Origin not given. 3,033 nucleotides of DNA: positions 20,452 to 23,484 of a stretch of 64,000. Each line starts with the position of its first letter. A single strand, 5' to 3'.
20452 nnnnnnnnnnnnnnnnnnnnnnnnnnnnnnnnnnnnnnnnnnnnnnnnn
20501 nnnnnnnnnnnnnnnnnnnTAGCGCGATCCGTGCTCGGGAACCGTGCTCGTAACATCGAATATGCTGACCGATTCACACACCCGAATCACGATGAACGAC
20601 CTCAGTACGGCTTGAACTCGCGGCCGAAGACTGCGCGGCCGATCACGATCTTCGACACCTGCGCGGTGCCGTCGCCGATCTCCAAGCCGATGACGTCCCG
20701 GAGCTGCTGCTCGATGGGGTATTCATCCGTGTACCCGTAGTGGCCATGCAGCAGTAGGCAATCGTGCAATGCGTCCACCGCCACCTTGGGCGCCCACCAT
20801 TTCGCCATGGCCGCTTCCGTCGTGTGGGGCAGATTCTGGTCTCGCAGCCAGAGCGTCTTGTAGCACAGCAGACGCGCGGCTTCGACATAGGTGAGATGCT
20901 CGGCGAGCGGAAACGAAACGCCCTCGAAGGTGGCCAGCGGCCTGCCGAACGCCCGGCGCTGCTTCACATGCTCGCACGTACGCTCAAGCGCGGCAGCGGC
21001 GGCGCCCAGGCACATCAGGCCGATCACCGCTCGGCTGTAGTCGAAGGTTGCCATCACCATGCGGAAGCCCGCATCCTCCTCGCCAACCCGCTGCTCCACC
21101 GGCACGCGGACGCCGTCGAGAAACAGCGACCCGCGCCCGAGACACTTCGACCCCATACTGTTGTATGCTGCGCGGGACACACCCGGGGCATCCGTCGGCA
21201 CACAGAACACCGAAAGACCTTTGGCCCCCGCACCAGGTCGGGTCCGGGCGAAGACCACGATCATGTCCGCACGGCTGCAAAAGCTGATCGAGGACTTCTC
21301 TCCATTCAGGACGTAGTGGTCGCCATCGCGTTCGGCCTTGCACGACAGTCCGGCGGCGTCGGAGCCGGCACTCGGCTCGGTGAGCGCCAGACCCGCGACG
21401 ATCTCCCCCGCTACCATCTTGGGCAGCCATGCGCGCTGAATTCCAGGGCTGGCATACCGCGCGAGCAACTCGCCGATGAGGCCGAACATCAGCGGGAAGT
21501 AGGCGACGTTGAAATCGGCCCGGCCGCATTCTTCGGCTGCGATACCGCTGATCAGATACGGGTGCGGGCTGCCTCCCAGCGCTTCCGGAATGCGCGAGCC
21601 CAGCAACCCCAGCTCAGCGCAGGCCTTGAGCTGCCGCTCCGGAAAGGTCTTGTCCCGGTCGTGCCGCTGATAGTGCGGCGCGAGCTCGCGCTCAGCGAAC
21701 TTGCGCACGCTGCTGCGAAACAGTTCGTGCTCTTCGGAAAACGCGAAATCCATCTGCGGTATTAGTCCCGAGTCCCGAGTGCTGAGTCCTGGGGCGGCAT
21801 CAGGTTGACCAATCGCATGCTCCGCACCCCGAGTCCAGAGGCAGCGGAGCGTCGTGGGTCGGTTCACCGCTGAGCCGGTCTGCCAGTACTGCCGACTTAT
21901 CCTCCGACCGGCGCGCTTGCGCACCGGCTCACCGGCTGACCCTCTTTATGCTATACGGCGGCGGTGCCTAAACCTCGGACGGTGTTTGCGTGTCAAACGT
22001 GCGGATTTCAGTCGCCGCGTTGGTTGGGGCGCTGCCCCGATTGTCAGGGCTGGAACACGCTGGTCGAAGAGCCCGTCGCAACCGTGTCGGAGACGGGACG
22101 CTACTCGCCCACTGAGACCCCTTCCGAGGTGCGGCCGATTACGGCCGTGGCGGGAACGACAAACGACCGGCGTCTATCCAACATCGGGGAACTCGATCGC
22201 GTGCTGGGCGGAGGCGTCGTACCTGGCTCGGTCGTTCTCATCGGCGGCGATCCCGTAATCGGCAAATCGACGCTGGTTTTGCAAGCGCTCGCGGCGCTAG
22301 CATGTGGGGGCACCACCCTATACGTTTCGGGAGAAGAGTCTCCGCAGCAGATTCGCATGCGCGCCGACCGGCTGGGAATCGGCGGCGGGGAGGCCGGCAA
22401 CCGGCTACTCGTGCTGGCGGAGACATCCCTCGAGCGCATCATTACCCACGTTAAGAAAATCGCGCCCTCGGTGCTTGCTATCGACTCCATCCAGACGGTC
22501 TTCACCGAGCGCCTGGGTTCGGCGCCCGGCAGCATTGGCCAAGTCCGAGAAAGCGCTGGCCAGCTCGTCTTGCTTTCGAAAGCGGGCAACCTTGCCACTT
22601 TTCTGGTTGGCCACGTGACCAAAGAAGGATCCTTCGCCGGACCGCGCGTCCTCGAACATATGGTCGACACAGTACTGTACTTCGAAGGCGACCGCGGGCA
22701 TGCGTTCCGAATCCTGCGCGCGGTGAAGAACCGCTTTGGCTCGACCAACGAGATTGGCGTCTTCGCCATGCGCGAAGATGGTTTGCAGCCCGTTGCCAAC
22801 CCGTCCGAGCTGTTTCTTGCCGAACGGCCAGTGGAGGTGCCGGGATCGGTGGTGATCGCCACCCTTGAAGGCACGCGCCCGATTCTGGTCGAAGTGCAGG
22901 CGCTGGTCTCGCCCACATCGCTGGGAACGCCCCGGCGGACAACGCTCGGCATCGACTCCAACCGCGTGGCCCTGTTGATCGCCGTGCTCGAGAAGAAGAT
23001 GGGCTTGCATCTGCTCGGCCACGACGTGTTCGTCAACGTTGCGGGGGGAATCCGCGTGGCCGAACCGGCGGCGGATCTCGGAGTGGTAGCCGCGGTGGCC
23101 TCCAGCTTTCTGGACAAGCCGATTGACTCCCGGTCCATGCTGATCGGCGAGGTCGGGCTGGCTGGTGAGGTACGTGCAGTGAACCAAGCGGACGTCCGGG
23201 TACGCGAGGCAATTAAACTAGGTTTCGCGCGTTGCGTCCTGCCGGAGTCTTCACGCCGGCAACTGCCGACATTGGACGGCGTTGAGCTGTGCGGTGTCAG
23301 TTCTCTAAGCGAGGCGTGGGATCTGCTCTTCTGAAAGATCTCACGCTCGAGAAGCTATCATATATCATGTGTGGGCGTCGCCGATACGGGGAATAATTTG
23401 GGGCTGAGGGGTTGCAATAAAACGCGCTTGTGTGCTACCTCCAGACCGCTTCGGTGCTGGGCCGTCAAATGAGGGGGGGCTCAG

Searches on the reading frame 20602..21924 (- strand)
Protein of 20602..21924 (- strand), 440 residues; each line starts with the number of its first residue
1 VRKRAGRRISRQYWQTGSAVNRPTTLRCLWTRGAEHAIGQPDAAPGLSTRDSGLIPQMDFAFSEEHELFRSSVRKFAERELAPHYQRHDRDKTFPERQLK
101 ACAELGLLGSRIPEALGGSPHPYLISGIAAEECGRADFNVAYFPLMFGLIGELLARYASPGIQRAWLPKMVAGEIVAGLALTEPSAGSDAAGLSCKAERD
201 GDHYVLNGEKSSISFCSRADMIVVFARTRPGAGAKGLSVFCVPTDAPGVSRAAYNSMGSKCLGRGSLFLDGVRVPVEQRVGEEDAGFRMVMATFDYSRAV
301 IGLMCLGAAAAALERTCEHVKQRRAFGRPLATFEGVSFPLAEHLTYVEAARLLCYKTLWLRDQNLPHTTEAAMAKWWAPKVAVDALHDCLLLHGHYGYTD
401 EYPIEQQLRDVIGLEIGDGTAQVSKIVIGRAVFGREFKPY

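Call 40: search_protein_families(library=pfam, proteins=[window:20602-21924:-], max_evalue=0.00001)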
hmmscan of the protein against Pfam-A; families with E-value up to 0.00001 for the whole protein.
window:20602-21924:- (440 aa): 4 families
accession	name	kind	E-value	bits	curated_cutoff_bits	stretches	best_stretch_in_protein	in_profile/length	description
PF00441.29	Acyl-CoA_dh_1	-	7.2e-43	146.7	22.4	1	285-432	2-149/150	Acyl-CoA dehydrogenase, C-terminal domain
PF02771.21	Acyl-CoA_dh_N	-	7.2e-27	94.4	22.9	1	63-174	1-113/113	Acyl-CoA dehydrogenase, N-terminal domain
PF02770.24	Acyl-CoA_dh_M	-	7.3e-20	71.4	33.3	1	179-271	2-96/97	Acyl-CoA dehydrogenase, middle domain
PF08028.16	Acyl-CoA_dh_2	-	3e-15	57.1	22.7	1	300-411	2-123/134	Acyl-CoA dehydrogenase, C-terminal domain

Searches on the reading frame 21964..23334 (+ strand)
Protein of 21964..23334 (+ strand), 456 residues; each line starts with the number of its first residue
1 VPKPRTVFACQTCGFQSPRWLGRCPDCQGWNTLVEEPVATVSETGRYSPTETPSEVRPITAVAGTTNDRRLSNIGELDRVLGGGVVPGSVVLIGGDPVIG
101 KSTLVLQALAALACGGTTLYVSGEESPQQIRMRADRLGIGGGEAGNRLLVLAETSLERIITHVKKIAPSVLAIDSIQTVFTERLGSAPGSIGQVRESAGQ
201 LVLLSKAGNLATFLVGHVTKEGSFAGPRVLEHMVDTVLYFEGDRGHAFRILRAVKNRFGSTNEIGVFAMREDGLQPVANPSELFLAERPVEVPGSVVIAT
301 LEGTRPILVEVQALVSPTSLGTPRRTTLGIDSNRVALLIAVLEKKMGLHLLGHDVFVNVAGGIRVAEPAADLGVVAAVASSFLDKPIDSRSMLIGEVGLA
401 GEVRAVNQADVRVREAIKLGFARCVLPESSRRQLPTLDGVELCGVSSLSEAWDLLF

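Call 40: search_protein_families(library=pfam, proteins=[window:21964-23334:+], max_evalue=0.00001)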
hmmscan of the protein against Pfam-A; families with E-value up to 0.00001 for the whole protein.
window:21964-23334:+ (456 aa): 4 families
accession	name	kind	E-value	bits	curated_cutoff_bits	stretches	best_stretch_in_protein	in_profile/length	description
PF06745.19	ATPase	-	1.9e-13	50.8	26.6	1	73-139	4-72/231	KaiC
PF18073.7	Zn_ribbon_LapB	-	1.9e-12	47.1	25.7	1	8-35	1-28/28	Rubredoxin metal binding domain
PF13481.12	AAA_25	-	1.4e-10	41.6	27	1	71-222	16-194/195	AAA domain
PF13541.12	ChlI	-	5e-06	26.8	27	0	345-429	35-120/121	Subunit ChlI of Mg-chelatase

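Call 75: search_protein_families(library=ncbifam, proteins=[window:21964-23334:+], max_evalue=0.00001)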
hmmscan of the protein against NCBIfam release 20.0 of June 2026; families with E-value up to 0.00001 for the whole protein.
window:21964-23334:+ (456 aa): 6 families
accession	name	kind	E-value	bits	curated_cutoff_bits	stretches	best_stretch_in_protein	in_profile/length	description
TIGR00416.1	sms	equivalog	1.2e-171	571.5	403.05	1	1-451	1-453/454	DNA repair protein RadA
TIGR02902.1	spore_lonB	equivalog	3e-14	52.5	723.3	1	335-455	409-530/531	ATP-dependent protease LonB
TIGR02903.1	spore_lon_C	equivalog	2.6e-11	42.8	678.8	1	340-455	498-614/615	Lon family ATP-dependent protease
NF006799.0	PRK09302.1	equivalog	8.3e-11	41.1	408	1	58-274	240-469/515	circadian clock protein KaiC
TIGR03877.1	thermo_KaiC_1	hypoth_equivalog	1.4e-07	31.3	307.25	0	73-136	7-71/238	KaiC domain-containing protein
TIGR03881.1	KaiC_arch_4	hypoth_equivalog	4.4e-07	29.8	247.8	1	72-140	5-74/231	KaiC domain-containing protein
